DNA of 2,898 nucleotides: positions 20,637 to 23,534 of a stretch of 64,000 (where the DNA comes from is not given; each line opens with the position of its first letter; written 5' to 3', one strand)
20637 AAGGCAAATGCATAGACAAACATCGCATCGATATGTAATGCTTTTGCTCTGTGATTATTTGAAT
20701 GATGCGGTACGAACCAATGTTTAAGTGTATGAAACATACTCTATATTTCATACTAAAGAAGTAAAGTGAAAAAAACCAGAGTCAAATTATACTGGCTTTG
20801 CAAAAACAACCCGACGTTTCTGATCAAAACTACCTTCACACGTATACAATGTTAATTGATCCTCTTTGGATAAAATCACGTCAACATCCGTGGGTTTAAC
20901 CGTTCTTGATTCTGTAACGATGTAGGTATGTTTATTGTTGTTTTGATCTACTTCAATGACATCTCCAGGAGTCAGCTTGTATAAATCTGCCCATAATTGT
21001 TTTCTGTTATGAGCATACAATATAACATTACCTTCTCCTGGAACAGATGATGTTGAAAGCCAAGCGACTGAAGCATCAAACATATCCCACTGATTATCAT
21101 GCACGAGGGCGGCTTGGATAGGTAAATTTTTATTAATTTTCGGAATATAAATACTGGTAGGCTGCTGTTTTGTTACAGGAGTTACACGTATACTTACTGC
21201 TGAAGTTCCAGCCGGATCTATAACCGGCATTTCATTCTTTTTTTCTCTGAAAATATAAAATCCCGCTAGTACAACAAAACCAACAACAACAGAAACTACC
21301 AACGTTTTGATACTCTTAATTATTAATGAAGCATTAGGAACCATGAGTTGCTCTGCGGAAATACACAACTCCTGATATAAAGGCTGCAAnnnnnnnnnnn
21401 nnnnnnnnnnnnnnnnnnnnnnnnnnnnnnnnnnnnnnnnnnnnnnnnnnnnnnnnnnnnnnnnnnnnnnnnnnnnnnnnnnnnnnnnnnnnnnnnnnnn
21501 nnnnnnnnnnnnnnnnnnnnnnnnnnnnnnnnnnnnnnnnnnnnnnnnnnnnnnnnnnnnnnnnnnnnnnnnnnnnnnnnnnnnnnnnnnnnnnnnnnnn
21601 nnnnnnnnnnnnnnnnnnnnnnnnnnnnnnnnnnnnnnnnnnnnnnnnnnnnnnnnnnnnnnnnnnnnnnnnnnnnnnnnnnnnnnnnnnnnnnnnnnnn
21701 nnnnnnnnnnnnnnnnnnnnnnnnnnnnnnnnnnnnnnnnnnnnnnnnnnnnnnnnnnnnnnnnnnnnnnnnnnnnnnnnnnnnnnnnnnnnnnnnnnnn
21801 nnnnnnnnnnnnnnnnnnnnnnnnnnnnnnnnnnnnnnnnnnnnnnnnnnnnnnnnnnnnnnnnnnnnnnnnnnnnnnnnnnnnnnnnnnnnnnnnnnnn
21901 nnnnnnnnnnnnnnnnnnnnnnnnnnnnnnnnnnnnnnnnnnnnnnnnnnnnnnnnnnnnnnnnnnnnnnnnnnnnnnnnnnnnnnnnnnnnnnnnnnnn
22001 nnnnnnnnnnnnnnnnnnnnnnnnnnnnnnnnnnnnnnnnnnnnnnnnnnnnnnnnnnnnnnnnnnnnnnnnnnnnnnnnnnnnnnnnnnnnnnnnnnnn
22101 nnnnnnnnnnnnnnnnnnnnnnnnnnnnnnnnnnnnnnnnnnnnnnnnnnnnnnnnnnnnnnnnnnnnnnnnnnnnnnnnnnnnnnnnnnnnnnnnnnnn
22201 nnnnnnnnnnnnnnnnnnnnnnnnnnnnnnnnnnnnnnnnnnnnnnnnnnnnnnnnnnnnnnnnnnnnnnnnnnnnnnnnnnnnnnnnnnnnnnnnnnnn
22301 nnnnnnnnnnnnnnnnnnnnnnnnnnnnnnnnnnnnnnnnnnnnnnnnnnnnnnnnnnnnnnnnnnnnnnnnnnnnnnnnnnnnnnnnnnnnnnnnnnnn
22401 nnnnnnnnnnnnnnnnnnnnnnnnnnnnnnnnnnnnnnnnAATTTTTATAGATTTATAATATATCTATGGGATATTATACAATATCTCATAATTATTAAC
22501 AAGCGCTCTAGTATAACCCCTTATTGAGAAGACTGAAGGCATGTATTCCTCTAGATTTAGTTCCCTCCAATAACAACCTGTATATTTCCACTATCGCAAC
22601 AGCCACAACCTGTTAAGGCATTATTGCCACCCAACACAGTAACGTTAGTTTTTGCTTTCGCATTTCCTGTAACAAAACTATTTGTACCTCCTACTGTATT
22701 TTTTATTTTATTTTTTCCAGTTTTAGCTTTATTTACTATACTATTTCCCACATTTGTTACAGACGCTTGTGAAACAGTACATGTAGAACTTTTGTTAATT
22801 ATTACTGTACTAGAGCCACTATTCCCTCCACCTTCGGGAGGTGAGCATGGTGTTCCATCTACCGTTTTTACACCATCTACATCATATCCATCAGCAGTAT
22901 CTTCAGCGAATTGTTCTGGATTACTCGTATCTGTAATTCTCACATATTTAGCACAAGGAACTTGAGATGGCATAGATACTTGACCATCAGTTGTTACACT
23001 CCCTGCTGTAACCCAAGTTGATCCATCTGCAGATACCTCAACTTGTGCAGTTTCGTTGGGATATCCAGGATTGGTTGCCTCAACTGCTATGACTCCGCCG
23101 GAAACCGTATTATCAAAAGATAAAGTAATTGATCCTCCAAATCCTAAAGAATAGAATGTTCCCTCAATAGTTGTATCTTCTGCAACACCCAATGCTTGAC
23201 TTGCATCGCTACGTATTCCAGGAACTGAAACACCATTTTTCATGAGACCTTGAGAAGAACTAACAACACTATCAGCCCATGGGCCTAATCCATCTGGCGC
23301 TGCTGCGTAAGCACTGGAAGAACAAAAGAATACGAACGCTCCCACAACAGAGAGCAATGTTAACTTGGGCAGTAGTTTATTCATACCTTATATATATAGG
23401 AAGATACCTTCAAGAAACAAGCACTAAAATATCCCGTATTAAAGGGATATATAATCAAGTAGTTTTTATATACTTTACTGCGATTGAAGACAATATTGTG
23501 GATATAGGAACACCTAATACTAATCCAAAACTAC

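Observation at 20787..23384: Sortase with an adjacent LAATG-anchored FN3 substrate and a recently duplicated anchor-less paralog sharing a ~170-aa domain I cannot place in any named family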

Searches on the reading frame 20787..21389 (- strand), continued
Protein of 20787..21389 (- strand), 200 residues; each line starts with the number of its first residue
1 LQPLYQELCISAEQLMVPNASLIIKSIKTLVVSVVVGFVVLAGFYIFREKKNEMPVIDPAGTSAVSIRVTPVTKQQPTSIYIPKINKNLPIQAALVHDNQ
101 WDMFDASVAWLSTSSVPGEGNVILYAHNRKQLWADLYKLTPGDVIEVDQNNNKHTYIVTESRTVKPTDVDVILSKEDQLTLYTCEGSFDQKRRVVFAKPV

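Call 82: list_cluster_members(proteins=[P0176, P0001, P0066])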
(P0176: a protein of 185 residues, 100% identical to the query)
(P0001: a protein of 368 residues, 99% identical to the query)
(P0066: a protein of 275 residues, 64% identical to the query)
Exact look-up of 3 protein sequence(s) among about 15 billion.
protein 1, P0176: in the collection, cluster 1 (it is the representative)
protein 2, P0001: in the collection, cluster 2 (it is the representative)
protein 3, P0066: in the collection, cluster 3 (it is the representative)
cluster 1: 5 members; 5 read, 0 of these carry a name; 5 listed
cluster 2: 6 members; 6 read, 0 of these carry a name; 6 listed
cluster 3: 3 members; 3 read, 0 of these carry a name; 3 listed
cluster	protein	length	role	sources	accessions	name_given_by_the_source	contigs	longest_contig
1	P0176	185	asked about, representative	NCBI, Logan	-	-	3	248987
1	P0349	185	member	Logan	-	-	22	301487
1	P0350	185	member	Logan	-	-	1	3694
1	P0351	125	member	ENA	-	-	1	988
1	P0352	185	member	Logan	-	-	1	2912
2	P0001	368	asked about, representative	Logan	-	-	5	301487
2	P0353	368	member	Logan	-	-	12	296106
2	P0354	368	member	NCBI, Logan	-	-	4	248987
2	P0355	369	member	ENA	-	-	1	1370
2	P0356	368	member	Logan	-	-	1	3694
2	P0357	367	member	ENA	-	-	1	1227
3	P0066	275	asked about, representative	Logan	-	-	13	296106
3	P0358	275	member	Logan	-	-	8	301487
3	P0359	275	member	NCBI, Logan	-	-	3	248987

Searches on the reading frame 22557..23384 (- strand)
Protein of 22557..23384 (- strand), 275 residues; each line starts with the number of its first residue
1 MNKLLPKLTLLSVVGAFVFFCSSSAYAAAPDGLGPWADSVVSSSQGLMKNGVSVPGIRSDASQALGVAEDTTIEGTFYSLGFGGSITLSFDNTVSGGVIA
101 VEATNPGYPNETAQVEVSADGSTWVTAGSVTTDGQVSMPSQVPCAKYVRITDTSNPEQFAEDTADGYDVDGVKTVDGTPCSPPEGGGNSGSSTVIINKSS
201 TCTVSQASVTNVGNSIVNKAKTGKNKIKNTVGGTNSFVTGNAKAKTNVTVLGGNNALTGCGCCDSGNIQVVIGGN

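Call 3: search_protein_families(library=pfam, proteins=[window:22557-23384:-], max_evalue=1)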
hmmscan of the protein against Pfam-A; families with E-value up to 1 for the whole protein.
window:22557-23384:- (275 aa): 3 families
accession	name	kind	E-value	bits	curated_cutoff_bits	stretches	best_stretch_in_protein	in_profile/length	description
PF22633.2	F5_F8_type_C_2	-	0.00069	20.6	27.8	1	90-150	28-91/91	NedA-like, galactose-binding domain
PF00754.31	F5_F8_type_C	-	0.038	14.5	28.2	1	108-155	61-116/127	F5/8 type C domain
PF19912.4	DUF6385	-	0.15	12.6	26.8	1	105-151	14-62/82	Domain of unknown function (DUF6385)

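Call 4: search_protein_families(library=ncbifam, proteins=[window:22557-23384:-], max_evalue=1)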
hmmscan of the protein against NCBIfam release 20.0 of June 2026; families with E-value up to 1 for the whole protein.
window:22557-23384:- (275 aa): 1 family
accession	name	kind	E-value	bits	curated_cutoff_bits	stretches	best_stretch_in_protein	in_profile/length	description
NF041654.1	GlcNAcase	equivalog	0.15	10.5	1000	1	83-158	647-721/732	beta-N-acetylglucosaminidase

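Call 35: find_homologous_proteins(query=window:22557-23384:-)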
Query window:22557-23384:- (275 aa): 211 proteins with E <= 0.001 among 1728 candidates; the best 120 are listed.
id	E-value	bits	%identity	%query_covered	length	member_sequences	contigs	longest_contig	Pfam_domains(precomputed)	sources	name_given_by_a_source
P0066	5.0e-171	585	99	100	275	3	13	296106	-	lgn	-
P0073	6.4e-141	486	83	100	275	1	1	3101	-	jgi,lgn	-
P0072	4.8e-111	388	69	100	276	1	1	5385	-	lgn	-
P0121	1.2e-81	292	59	95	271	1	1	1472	-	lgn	-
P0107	1.1e-80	289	57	90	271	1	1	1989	-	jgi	jgi:hypothetical protein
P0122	4.4e-80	287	57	91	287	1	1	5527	-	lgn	-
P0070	3.8e-78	281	53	100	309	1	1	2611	-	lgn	-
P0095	8.1e-75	270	55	96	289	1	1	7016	-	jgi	jgi:hypothetical protein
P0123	8.5e-75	270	53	100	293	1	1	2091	-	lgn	-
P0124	7.7e-74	266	54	99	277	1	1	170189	-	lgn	-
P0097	4.9e-73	264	55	91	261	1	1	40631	-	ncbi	-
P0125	6.5e-73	263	53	98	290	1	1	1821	-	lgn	-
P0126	1.5e-72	262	53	97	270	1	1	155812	-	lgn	-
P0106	2.0e-72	262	53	93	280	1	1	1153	-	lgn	-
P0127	2.7e-72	261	66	59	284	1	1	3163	-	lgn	-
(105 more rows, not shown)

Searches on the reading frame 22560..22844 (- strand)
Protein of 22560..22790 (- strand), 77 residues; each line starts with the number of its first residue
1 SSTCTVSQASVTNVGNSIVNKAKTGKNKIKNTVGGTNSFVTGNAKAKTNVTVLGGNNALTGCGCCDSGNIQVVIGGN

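Call 44: predict_structure(alignment_id=A5)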
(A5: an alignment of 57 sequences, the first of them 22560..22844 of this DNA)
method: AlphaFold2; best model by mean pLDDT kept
length: 95 residues; sequences in the alignment: 57
mean_pLDDT: 51.0   pTM: 0.19
mean pLDDT of the five models: 51.0, 44.0, 42.6, 41.7, 41.5
residues with pLDDT >= 90: 0; 70-90: 0; 50-70: 57; < 50: 38
segments of 3 or more residues with pLDDT < 50: 1-10, 32-35, 66-69, 81-83, 87-95
pLDDT, mean of each block of 10 residues (from residue 1): 44 55 55 50 58 56 48 52 49 37
secondary structure: DSSP gave nothing for this model
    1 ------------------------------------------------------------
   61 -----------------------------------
elements in order:

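Call 65: search_protein_representatives(protein=window:22560-22790:-)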
Query: 77 residues. Proteins with E-value up to 0.001 (for the whole library): 58; up to 1e-10: 2; up to 1e-30: 0. The best 58 are listed.
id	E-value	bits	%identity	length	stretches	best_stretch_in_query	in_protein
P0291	1.0e-11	60.8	34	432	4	2-77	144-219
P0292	6.0e-11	58.4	34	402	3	6-66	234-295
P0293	1.4e-10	57.2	49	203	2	5-73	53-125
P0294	3.4e-10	56.0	38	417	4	4-65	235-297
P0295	4.6e-10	55.6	39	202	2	5-72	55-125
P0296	6.5e-10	55.1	41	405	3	4-70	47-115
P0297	6.9e-09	51.9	38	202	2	2-77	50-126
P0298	7.0e-09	51.9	41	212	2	3-66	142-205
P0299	1.7e-08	50.6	47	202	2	5-59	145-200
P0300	2.6e-08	50.0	45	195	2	2-67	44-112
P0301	1.1e-07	48.1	45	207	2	2-66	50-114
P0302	1.4e-07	47.7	35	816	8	36-72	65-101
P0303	3.5e-07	46.5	46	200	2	2-76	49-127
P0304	4.5e-07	46.1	44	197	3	2-70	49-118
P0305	1.4e-06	44.6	38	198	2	5-76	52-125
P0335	9.5e-05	38.8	39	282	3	4-70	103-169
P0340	2.1e-04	37.7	41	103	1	3-65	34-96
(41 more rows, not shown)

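Call 67: search_protein_families(library=pfam, proteins=[P0291, P0292, P0293, P0298, P0296, P0335, P0340], max_evalue=1)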
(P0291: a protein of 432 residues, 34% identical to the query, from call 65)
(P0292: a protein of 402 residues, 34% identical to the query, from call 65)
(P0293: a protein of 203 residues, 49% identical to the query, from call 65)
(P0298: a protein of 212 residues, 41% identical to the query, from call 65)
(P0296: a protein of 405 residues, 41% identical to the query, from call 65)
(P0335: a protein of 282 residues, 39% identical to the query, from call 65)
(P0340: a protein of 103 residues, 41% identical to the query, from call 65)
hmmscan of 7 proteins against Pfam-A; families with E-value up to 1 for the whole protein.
P0291 (432 aa): 0 families

P0292 (402 aa): 2 families
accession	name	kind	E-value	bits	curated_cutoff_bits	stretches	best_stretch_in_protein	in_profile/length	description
PF09063.15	Phage_coat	-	0.0072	16.7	25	1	276-353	16-94/127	Phage PP7 coat protein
PF20486.3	DUF6725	-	0.2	12.3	27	1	83-144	11-72/83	Family of unknown function (DUF6725)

P0293 (203 aa): 1 family
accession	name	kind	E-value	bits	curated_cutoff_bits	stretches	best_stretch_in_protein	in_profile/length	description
PF06240.19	COXG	-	0.039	14.1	22.2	1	88-141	36-88/140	Carbon monoxide dehydrogenase subunit G (CoxG)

P0298 (212 aa): 0 families

P0296 (405 aa): 0 families

P0335 (282 aa): 0 families

P0340 (103 aa): 0 families

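Call 68: search_protein_families(library=ncbifam, proteins=[P0291, P0292, P0293, P0298, P0296, P0335, P0340], max_evalue=1)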
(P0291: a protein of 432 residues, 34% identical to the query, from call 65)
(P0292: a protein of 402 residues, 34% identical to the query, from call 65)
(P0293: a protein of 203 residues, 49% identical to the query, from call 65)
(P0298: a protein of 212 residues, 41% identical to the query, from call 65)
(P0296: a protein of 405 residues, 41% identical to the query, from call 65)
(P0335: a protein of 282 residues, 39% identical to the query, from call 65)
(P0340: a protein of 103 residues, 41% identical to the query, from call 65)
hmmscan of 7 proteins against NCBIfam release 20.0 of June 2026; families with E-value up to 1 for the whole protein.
P0291 (432 aa): 0 families

P0292 (402 aa): 0 families

P0293 (203 aa): 3 families
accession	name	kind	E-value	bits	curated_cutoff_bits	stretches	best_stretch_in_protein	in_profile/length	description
TIGR00084.2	ruvA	equivalog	0.014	15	85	1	123-159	114-148/202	Holliday junction branch migration protein RuvA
NF007427.0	PRK09971.1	equivalog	0.053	12.7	287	1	43-98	82-137/292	xanthine dehydrogenase FAD-binding subunit XdhB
NF043083.1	XdhB_XDHase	equivalog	0.054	12.6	310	1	42-98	81-137/289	xanthine dehydrogenase subunit XdhB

P0298 (212 aa): 1 family
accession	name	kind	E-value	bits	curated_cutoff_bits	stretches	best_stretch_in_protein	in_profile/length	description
NF049891.1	Bet1-4galacdseBT4156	equivalog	0.034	12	1700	1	19-77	84-142/946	exo-beta-1,4-galactosidase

P0296 (405 aa): 0 families

P0335 (282 aa): 0 families

P0340 (103 aa): 0 families

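Call 69: find_encoding_contigs(protein=P0298, flank=5000, max_places=3)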
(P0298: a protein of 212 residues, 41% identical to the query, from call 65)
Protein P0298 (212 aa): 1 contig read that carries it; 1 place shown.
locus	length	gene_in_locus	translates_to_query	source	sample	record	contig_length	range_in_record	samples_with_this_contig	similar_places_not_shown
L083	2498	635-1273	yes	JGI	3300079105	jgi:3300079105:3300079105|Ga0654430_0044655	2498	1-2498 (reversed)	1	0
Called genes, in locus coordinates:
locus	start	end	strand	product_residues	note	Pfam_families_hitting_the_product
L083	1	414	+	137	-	?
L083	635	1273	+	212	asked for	-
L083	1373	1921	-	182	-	PF04203:Sortase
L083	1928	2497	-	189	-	?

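Call 70: find_encoding_contigs(protein=P0293, flank=6000, max_places=3)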
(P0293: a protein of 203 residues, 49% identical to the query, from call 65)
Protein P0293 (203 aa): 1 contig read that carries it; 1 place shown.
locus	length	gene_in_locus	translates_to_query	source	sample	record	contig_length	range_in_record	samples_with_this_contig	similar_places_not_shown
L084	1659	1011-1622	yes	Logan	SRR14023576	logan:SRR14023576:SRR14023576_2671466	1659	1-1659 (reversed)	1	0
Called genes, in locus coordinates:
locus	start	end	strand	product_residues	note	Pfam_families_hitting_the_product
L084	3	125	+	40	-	?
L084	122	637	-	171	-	PF08123:DOT1 (faint)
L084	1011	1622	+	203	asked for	-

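Call 71: find_encoding_contigs(protein=P0292, flank=6000, max_places=3)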
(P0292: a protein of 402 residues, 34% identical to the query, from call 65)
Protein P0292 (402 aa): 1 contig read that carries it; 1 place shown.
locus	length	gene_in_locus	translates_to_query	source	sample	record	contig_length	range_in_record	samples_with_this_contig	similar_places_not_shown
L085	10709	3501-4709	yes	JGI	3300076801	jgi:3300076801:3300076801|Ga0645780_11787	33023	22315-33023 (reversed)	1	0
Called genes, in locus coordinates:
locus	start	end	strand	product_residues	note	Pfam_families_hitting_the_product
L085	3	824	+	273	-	PF00932:LTD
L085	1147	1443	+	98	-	PF01541:GIY-YIG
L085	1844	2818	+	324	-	PF00665:rve, PF13683:rve_3, PF13333:rve_2 (weak)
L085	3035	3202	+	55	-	-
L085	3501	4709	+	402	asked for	-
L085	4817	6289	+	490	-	PF02366:PMT (weak), PF13231:PMT_2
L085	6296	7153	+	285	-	PF01522:Polysacc_deac_1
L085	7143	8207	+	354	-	PF00535:Glycos_transf_2, PF13641:Glyco_tranf_2_3, PF03142:Chitin_synth_2, PF01644:Chitin_synth_1 (faint), PF13632:Glyco_trans_2_3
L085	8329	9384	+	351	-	PF00704:Glyco_hydro_18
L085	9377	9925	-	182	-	PF04203:Sortase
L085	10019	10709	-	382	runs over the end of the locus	-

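Call 75: search_solved_structures(query=A7, max_evalue=10, show_alignments=1)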
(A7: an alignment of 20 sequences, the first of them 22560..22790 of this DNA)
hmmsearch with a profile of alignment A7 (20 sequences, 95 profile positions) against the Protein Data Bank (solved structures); distinct sequences matched with E-value up to 10: 0.
